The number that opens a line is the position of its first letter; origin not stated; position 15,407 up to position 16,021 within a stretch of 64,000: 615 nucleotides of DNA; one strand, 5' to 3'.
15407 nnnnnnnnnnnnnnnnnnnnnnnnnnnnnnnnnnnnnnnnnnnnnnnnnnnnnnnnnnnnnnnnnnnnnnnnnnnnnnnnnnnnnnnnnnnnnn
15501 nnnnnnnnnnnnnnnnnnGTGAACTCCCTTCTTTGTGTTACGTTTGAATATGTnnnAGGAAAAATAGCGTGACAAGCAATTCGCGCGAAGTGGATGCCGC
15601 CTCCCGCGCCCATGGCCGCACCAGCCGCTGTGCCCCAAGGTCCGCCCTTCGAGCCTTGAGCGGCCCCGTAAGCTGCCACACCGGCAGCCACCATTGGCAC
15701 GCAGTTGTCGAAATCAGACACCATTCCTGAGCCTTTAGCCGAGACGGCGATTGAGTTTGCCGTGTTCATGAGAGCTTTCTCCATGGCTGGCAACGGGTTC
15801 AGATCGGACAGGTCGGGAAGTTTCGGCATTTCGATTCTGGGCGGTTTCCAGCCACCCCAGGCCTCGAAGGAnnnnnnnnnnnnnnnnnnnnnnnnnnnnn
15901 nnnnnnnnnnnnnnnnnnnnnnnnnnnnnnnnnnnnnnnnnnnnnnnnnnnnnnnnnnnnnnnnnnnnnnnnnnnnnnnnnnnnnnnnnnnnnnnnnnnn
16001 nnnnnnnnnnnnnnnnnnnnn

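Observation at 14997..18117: Sensor-less sigma-54 activator, near-consensus sigma-54 promoter, and an S1 protease plus small OMP operon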

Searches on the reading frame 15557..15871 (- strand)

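Call 38: search_protein_families(library=pfam, proteins=[window:15557-15871:-], max_evalue=10)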
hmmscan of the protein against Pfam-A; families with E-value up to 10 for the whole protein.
seq(105 aa): 1 family
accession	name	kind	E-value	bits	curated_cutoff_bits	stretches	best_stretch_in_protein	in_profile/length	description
PF10439.15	Bacteriocin_IIc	-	0.77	10.2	27.1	1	62-95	28-59/59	Bacteriocin class II with double-glycine leader peptide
